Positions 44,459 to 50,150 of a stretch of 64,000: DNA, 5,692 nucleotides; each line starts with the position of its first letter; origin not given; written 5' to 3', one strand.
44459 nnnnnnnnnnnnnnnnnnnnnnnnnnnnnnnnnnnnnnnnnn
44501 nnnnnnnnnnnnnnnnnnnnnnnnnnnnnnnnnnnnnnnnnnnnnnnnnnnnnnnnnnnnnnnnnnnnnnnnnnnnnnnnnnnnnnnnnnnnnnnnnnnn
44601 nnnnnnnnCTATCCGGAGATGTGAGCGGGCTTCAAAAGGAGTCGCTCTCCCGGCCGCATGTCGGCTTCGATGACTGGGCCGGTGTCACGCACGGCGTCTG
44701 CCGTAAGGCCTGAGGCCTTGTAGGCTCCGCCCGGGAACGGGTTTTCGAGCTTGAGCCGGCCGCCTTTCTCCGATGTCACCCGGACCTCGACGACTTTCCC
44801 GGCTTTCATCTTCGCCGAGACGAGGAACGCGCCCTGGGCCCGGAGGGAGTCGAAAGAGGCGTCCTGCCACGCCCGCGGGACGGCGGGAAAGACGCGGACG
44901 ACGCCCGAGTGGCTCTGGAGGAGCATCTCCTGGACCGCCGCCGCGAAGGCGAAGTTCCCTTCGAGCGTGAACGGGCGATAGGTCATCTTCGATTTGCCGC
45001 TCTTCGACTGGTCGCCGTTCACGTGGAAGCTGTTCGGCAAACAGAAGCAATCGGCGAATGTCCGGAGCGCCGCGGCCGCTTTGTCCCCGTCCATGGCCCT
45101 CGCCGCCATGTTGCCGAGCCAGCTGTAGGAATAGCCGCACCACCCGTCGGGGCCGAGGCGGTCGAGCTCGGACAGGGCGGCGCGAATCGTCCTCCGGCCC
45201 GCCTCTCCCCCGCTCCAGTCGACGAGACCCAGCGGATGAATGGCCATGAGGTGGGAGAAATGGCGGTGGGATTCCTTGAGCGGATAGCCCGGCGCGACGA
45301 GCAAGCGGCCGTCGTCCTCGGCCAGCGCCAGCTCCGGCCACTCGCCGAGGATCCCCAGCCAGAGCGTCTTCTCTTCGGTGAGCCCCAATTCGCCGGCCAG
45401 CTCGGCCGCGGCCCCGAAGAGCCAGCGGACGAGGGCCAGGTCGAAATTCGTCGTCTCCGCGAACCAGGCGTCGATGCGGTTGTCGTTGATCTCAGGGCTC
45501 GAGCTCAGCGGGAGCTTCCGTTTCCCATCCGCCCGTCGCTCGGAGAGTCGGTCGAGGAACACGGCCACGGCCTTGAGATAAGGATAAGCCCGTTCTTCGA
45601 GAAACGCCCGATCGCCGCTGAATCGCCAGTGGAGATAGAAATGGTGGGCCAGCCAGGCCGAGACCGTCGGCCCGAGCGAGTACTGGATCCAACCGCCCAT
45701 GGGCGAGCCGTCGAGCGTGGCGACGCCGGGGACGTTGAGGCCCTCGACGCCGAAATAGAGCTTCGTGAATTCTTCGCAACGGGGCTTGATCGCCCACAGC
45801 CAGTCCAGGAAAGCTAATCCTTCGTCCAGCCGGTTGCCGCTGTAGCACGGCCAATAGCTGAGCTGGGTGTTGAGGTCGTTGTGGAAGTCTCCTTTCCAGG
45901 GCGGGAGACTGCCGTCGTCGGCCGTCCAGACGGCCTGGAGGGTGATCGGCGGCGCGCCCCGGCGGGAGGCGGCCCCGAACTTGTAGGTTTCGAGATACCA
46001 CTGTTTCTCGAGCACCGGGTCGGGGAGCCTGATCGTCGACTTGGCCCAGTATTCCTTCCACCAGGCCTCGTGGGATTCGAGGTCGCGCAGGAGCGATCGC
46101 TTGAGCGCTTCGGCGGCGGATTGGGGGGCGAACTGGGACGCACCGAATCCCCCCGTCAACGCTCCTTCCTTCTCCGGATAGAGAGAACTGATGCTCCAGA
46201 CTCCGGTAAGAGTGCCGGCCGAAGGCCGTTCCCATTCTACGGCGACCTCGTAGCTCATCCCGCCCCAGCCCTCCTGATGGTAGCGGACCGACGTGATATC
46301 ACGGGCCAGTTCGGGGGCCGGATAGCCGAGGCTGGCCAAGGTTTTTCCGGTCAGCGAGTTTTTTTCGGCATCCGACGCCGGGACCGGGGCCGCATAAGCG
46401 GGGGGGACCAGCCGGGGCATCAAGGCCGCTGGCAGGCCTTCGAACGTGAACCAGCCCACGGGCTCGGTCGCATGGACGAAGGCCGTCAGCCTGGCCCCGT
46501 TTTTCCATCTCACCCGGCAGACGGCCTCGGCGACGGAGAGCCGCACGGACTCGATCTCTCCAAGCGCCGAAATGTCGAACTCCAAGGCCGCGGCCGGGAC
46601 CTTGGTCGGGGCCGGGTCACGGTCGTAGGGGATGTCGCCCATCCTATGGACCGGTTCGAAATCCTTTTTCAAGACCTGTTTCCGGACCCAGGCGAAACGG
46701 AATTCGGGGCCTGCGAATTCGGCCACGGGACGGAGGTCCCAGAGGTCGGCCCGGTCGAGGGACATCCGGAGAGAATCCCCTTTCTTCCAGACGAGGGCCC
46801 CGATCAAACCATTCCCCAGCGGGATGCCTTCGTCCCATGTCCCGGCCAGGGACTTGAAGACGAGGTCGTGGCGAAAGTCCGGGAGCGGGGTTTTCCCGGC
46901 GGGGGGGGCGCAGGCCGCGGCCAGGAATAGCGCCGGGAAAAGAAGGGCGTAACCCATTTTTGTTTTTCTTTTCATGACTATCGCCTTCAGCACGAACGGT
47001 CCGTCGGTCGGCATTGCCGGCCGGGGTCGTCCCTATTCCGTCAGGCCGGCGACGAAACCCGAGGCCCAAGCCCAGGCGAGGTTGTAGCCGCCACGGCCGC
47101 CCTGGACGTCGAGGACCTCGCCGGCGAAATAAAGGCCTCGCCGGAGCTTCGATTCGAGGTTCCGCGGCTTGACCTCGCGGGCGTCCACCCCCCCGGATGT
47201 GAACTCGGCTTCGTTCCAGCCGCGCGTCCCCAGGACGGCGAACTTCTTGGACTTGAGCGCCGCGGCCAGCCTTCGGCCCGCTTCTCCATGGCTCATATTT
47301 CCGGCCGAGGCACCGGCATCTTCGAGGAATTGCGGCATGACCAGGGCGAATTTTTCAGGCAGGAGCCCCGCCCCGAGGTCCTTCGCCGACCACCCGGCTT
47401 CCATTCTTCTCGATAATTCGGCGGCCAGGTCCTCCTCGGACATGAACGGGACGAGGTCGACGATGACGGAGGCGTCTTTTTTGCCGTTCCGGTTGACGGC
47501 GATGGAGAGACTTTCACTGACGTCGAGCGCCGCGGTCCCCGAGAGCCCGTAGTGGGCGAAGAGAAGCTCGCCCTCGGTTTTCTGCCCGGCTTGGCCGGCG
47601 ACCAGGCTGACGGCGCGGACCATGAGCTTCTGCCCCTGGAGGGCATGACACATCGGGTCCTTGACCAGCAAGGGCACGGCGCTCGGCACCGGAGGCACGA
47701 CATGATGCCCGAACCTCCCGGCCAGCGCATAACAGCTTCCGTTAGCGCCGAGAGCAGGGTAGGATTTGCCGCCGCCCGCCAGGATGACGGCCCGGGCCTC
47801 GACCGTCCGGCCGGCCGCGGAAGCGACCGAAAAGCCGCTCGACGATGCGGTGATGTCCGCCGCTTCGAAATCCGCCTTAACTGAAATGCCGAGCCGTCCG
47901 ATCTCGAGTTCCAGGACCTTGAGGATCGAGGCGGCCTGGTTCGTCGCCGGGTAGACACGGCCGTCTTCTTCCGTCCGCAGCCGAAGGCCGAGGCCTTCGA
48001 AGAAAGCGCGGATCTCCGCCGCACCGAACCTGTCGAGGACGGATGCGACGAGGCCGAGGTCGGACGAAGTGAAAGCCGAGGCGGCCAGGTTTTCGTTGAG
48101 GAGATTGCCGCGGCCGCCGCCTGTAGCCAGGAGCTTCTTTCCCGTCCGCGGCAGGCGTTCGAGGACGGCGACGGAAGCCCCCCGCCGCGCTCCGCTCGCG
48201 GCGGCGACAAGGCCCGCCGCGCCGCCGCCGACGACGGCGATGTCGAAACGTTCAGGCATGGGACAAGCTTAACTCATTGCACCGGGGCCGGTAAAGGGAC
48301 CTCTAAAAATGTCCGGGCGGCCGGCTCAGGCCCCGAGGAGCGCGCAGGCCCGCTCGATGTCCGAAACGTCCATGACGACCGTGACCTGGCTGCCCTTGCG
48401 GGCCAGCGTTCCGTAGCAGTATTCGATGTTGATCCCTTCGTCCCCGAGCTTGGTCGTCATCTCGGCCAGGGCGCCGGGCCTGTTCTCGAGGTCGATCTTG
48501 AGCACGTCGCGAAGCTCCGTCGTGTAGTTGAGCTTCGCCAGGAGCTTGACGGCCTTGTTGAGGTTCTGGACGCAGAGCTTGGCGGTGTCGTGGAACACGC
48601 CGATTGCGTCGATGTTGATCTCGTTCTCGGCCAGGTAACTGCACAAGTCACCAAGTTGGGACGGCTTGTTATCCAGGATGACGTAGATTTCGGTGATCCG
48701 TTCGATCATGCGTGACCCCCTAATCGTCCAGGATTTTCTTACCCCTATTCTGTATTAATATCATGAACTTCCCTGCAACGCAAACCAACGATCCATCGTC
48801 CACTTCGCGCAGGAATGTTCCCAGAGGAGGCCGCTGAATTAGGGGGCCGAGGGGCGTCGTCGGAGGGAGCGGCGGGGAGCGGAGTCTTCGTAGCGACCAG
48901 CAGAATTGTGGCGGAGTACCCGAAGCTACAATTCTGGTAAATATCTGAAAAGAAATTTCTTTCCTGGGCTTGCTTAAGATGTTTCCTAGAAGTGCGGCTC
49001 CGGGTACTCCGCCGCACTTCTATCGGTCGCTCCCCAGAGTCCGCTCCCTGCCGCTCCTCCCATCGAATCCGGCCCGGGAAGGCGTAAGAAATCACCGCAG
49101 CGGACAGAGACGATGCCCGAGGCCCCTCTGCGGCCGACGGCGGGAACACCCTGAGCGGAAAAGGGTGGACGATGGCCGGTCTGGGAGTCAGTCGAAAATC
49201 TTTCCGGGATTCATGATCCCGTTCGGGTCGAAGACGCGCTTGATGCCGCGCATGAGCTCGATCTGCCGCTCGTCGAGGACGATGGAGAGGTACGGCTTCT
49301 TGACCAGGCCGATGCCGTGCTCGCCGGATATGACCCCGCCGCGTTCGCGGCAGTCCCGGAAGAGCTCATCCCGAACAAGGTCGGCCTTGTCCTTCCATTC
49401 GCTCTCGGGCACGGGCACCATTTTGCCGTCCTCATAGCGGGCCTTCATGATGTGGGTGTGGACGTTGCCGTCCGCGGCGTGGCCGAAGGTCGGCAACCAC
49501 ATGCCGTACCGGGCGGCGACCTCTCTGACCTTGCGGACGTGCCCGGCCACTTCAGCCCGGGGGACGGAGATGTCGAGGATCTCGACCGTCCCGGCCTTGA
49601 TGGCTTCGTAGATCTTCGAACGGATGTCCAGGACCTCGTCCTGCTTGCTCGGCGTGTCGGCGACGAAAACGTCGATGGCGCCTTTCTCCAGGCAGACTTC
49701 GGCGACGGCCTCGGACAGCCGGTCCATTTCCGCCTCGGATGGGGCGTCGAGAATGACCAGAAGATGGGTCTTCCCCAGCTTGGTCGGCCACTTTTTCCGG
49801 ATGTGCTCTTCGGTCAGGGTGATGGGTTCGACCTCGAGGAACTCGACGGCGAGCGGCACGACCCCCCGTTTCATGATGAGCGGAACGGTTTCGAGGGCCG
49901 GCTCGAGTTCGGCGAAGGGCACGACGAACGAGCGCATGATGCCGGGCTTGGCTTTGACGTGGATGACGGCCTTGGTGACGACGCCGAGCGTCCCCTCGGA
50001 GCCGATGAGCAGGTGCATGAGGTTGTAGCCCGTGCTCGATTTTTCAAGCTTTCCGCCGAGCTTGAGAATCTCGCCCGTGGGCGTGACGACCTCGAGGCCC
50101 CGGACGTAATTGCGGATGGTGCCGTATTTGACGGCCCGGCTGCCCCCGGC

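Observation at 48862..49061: Convergent pair of 75-nt elements with a covariation-supported hairpin and phased GGAGCGG boxes: candidate novel structured RNA or recombination/regulatory site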

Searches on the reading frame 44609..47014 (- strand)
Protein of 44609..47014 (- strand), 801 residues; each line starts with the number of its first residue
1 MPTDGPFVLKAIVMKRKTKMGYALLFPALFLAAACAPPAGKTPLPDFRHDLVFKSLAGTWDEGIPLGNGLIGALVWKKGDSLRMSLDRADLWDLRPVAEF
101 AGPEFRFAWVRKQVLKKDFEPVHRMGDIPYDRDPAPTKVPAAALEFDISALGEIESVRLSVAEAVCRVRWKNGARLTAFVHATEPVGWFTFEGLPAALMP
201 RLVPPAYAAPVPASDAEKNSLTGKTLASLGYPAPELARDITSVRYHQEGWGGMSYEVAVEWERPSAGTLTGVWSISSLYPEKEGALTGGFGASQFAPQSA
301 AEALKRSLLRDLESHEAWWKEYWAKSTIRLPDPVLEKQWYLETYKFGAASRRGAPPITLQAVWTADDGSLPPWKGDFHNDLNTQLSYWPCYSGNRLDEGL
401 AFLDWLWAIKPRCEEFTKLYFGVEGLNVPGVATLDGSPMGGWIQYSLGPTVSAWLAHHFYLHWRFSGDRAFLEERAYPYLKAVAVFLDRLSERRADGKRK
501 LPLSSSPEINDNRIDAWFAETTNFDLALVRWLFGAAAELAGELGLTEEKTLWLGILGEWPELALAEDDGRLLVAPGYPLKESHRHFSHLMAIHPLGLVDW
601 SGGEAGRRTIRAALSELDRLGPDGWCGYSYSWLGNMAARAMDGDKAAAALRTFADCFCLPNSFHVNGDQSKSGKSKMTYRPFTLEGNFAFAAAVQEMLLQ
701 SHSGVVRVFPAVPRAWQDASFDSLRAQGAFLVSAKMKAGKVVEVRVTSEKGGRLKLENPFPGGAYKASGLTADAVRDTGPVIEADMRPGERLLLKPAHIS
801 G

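Call 13: search_protein_families(library=pfam, proteins=[window:44609-47014:-])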
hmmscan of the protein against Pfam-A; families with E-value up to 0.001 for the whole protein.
window:44609-47014:- (801 aa): 4 families
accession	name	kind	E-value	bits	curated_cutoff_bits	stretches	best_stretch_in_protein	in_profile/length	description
PF22124.2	Glyco_hydro_95_cat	-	2.1e-49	169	27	1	344-698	61-408/408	Glycosyl hydrolase family 95 catalytic domain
PF21307.2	Glyco_hydro_95_C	-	2.5e-12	47.6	27.6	1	700-759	1-60/94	Glycoside hydrolase family 95, C-terminal domain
PF18961.6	DUF5703_N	-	4.6e-06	26.9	26.7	0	53-93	2-42/287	Domain of unknown function (DUF5703)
PF14498.12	Glyco_hyd_65N_2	-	1.3e-05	25.7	27.7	1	51-182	1-137/234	Glycosyl hydrolase family 65, N-terminal domain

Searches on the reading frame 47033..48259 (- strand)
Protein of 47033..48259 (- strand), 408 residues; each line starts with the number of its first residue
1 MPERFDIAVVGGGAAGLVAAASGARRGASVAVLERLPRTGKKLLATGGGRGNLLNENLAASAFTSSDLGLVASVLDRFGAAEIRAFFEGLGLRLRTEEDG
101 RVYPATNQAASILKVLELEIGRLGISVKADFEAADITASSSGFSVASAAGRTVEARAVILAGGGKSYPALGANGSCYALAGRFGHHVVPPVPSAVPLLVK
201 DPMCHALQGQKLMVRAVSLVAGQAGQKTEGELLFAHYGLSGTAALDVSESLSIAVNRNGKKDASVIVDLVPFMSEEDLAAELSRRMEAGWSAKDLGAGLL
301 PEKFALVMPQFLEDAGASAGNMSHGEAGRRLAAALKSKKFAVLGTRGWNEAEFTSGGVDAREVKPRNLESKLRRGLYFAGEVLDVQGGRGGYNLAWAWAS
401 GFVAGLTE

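Call 13: search_protein_families(library=pfam, proteins=[window:47033-48259:-])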
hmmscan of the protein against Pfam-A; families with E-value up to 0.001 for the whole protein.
window:47033-48259:- (408 aa): 10 families
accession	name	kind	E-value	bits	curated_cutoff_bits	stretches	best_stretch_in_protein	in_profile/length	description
PF03486.20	HI0933_like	-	1.3e-68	231.5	50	1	6-405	2-242/244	HI0933-like protein Rossmann domain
PF22780.1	HI0933_like_1st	-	5.1e-22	78.9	27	1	191-352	1-164/165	HI0933-like protein barrel and H2TH domain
PF01266.30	DAO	-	4e-07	30.3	27.9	1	6-118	1-108/353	FAD dependent oxidoreductase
PF13450.12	NAD_binding_8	-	4.8e-07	30.4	21.9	1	9-41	1-33/68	NAD(P)-binding Rossmann-like domain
PF01134.28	GIDA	-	1.7e-06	27.8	22.1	0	6-33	1-28/391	Glucose inhibited division protein A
PF12831.13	FAD_oxidored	-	2.6e-06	27.4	27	1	6-40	1-35/416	FAD dependent oxidoreductase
PF00890.30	FAD_binding_2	-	9.4e-06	25.5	20.4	1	6-57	1-52/414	FAD binding domain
PF07992.20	Pyr_redox_2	-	4.1e-05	23.6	26.1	1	5-174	1-118/291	Pyridine nucleotide-disulphide oxidoreductase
PF13738.12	Pyr_redox_3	-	0.0001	22.1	30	0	122-169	93-139/305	Pyridine nucleotide-disulphide oxidoreductase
PF01494.25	FAD_binding_3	-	0.00086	19.1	22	0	5-42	2-39/349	FAD binding domain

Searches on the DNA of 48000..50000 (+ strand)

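Call 4: search_rna_families(source=window, start=48000, end=50000, threshold=evalue, max_evalue=10, show_alignments=3)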
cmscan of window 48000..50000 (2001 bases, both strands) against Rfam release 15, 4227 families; matches with E-value up to 10: 6.
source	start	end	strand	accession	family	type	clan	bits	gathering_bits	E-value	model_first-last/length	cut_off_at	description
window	48846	49079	-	RF04119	MIR1858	Gene; miRNA;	-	54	137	5.5e-08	1-197/197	no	MIR1858 microRNA precursor family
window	48855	49067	+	RF04119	MIR1858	Gene; miRNA;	-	50.1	137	4.2e-07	1-197/197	no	MIR1858 microRNA precursor family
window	48890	49032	+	RF02625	WsnRNA46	Gene; sRNA;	-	23.6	65.3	0.097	1-151/151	no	Wolbachia sRNA 46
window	49826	49899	+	RF02163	sR-tMet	Gene; snRNA; snoRNA; CD-box;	-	18.4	50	5.3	1-72/72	no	Small nucleolar RNA sR-tMet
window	48927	49147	+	RF00457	IRES_mnt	Cis-reg; IRES;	-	13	100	2.3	1-203/203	no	Mnt IRES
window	49351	49376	-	RF01136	sR28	Gene; snRNA; snoRNA; CD-box;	-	11.1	39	9.1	1-55/55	no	Small nucleolar RNA sR28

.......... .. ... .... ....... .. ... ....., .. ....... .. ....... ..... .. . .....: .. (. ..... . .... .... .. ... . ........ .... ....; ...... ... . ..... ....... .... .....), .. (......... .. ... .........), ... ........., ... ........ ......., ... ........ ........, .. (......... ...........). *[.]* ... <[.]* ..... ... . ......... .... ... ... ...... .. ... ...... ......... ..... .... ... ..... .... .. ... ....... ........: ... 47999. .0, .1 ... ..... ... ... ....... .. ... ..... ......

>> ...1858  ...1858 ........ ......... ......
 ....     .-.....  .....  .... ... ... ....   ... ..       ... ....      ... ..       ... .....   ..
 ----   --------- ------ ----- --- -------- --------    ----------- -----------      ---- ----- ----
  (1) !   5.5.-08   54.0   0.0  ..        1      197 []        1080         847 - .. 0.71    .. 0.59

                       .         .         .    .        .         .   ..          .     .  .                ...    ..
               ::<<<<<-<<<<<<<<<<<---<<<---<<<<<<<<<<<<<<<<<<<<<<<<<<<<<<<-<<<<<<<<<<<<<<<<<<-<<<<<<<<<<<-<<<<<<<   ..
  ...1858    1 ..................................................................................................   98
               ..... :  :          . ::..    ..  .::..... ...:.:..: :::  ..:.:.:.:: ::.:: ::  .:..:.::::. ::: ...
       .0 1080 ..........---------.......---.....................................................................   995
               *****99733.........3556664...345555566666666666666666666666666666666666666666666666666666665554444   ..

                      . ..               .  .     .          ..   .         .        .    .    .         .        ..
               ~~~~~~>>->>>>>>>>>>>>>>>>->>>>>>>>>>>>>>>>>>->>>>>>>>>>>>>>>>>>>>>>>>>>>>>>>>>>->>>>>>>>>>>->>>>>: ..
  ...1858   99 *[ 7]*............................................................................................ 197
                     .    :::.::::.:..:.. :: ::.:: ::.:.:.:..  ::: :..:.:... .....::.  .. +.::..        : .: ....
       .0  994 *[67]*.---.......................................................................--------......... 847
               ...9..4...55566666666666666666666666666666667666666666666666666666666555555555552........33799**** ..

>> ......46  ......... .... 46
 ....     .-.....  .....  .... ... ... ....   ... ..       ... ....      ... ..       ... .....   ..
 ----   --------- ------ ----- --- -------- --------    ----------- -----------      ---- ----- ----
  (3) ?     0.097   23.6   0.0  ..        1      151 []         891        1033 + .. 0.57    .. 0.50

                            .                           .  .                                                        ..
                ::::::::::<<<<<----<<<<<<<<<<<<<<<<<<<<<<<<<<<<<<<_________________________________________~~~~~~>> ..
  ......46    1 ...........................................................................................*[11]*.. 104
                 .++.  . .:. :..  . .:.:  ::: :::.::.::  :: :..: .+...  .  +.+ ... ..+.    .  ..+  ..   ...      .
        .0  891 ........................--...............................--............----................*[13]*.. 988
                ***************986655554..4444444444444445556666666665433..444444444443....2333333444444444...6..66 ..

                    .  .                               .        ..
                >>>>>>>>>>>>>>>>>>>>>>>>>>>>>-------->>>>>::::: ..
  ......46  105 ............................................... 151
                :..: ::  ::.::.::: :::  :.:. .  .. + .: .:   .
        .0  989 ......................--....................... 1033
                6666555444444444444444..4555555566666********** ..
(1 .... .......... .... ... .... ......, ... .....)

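Call 65: search_dna_similar(query=window:48787-49190:+, collection=plasmids, mode=distant, max_rows=10)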
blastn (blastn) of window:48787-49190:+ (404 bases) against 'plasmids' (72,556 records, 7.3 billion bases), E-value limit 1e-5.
No match.
